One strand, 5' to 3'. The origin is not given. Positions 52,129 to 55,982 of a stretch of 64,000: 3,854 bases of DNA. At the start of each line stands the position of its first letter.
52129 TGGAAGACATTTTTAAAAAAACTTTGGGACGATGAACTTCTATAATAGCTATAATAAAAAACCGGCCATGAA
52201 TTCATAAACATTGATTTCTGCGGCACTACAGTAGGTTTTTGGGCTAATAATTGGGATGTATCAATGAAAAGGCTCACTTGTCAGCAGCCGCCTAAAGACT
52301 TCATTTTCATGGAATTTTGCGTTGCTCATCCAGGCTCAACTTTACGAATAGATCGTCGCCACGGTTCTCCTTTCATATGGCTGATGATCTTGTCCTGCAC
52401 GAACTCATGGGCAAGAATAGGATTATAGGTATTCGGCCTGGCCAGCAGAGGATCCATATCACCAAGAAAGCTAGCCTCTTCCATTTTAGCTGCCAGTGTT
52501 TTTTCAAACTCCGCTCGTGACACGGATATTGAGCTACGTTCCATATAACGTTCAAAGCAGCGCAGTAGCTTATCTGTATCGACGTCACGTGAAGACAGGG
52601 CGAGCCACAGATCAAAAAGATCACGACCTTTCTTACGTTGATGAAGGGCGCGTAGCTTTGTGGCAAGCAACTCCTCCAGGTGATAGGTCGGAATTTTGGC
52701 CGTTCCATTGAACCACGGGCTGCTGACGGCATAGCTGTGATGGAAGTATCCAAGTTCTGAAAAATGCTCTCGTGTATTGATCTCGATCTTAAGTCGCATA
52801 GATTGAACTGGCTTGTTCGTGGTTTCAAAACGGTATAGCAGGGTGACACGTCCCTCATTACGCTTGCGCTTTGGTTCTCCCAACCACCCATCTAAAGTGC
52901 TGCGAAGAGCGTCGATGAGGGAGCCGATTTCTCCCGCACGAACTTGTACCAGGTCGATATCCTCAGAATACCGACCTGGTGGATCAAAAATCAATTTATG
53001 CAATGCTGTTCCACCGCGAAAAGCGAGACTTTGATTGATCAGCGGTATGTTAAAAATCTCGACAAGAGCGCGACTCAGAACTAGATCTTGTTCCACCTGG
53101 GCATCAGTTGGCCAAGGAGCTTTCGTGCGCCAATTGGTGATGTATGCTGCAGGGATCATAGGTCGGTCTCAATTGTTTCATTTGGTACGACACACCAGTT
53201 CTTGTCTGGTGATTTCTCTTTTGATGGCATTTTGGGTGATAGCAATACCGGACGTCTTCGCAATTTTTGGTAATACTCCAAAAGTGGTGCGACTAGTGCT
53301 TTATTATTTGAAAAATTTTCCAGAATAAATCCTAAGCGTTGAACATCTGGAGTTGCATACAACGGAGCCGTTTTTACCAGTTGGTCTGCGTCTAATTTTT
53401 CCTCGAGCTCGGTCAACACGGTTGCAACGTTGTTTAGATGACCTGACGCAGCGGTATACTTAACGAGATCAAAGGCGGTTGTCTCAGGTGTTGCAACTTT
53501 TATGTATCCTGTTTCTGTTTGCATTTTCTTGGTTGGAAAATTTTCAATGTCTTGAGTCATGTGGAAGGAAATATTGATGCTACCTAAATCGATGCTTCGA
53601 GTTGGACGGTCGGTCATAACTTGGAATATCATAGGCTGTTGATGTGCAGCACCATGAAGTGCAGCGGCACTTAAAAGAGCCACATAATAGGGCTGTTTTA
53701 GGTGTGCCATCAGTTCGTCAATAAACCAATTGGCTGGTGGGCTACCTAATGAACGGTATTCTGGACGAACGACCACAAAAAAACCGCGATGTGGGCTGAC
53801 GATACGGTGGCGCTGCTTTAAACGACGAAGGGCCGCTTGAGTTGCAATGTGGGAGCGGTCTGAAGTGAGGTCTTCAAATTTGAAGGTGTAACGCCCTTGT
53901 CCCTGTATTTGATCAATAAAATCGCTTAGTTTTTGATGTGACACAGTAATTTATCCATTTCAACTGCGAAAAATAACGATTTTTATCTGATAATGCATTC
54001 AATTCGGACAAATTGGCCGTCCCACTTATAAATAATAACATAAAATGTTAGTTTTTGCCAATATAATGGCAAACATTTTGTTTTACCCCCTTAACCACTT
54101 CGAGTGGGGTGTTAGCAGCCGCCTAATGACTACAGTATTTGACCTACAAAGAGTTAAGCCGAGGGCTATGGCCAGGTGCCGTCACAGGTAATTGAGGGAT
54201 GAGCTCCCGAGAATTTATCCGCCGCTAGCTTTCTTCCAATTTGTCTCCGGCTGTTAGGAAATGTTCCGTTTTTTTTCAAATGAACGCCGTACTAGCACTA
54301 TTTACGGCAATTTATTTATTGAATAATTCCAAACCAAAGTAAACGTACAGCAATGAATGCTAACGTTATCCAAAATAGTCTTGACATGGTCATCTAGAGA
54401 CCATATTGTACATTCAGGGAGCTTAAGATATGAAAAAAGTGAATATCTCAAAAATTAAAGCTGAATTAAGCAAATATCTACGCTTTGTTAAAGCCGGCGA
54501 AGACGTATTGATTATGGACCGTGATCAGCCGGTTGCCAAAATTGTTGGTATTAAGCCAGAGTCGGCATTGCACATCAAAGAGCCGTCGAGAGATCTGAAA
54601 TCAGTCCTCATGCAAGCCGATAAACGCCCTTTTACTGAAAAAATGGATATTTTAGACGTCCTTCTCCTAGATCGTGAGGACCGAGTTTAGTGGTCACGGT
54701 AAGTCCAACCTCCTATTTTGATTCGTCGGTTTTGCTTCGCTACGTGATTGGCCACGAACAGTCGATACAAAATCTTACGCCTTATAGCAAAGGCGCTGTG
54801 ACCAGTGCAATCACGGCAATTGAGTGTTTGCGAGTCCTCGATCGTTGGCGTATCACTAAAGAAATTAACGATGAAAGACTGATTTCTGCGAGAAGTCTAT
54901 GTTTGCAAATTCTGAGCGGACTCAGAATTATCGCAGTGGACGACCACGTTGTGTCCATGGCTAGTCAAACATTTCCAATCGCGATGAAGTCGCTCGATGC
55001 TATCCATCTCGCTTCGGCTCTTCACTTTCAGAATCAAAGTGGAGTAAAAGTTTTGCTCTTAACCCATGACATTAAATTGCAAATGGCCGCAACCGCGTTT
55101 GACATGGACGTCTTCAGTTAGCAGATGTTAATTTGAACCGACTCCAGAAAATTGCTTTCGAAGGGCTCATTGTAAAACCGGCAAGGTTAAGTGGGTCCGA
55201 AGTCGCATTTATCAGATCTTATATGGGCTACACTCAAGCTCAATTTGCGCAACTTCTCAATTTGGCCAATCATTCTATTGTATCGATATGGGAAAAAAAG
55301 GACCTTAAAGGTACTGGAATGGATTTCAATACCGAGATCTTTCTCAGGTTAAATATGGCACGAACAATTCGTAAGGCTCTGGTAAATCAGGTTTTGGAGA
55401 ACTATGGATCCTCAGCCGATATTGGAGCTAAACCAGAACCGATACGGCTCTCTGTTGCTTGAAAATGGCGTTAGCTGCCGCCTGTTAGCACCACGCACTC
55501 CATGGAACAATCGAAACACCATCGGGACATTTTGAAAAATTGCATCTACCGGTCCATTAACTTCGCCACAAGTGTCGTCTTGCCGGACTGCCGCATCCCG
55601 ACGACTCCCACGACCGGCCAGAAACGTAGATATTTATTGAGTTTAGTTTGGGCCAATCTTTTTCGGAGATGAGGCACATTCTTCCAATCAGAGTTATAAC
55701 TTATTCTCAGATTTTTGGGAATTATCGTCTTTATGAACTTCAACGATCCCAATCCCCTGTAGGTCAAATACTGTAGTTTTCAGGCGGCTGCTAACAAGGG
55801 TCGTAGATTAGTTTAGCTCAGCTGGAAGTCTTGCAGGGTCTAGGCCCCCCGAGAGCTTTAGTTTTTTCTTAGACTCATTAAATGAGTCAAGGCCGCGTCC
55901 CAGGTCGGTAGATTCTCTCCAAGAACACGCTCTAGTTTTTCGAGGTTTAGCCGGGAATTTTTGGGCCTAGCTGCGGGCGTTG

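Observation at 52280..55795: Repeated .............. motif marks every junction between the TA/Abi modules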

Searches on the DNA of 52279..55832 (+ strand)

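Call 78: search_dna_similar(query=window:52279-55832:+, collection=plasmids, mode=distant, max_evalue=0.00001, max_rows=10)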
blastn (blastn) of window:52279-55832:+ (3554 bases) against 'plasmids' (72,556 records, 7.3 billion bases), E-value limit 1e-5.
No match.

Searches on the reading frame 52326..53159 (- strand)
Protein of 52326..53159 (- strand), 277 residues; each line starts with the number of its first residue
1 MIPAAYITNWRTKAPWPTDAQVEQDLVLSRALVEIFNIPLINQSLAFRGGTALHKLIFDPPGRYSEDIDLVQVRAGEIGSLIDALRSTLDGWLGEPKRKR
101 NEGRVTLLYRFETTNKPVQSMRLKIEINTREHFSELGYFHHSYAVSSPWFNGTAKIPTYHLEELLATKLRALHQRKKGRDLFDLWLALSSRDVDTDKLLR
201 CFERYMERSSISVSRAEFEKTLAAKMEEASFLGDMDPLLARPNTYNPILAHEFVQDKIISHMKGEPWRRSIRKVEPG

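Call 6: search_protein_families(library=pfam, proteins=[window:52326-53159:-], max_evalue=0.01)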
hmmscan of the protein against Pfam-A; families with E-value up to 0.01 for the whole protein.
window:52326-53159:- (277 aa): 1 family
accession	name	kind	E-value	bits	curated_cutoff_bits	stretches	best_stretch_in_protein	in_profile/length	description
PF08843.17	AbiEii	-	6.2e-37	128.2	22.5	1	30-236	1-221/238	Nucleotidyl transferase AbiEii toxin, Type IV TA system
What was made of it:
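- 52326..53944 (-): The abiEii (52326-53159) and abiEi (53156-53944) module. Pfam hits in call 6: 6e-37 and 1e-34.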

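Call 20: find_encoding_contigs(protein=window:52326-53159:-, flank=10000, max_places=10)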
Protein window:52326-53159:- (277 aa): 2 contigs read that carry it; 1 place shown.
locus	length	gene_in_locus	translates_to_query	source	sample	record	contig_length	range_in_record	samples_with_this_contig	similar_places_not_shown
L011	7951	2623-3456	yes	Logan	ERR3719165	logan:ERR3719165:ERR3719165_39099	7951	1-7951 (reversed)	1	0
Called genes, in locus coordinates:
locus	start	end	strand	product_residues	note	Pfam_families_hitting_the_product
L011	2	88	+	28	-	?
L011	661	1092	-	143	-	PF01850:PIN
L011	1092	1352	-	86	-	PF02604:PhdYeFM_antitox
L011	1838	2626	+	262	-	PF09407:AbiEi_1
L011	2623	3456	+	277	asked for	PF08843:AbiEii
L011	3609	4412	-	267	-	PF13635:DUF4143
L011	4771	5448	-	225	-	-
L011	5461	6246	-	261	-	PF00106:adh_short, PF08659:KR, PF13561:adh_short_C2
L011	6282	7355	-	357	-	-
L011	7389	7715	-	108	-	-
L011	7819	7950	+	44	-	?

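Call 62: search_protein_families(library=pfam, proteins=[L030:3863-4591:+, L030:3-167:-], max_evalue=1)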
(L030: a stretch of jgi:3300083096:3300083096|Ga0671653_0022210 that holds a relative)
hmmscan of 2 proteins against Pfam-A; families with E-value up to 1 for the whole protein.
L030:3863-4591:+ (242 aa): 3 families
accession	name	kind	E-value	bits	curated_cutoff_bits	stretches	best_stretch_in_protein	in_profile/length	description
PF13635.12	DUF4143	-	0.0034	17.6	28.1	1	89-180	47-147/160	Domain of unknown function (DUF4143)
PF13877.11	RPAP3_C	-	0.054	14.5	23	1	24-97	8-75/92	Potential Monad-binding region of RPAP3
PF13233.12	Complex1_LYR_2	-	0.082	14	22.3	1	136-170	17-51/80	Complex1_LYR-like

L030:3-167:- (55 aa): 1 family
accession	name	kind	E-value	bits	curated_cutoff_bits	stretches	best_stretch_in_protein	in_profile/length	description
PF13191.12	AAA_16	-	0.00057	20.9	32.6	1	18-55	1-37/167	AAA ATPase domain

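Call 63: search_protein_families(library=ncbifam, proteins=[L030:3863-4591:+], max_evalue=10)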
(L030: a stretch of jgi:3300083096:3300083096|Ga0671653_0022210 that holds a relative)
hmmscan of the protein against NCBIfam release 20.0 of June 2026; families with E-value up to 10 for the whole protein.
L030:3863-4591:+ (242 aa): 0 families

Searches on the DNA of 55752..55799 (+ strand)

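Call 34: search_dna_similar(query=window:55752-55799:+, collection=plasmids, mode=distant, max_evalue=10, max_rows=25)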
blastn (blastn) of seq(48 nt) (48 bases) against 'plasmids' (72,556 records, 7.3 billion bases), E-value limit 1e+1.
No match.
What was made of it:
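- Tried and rejected: A search of the plasmid collection gave no match at E<=10 (call 34), so this stays an untested lead.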
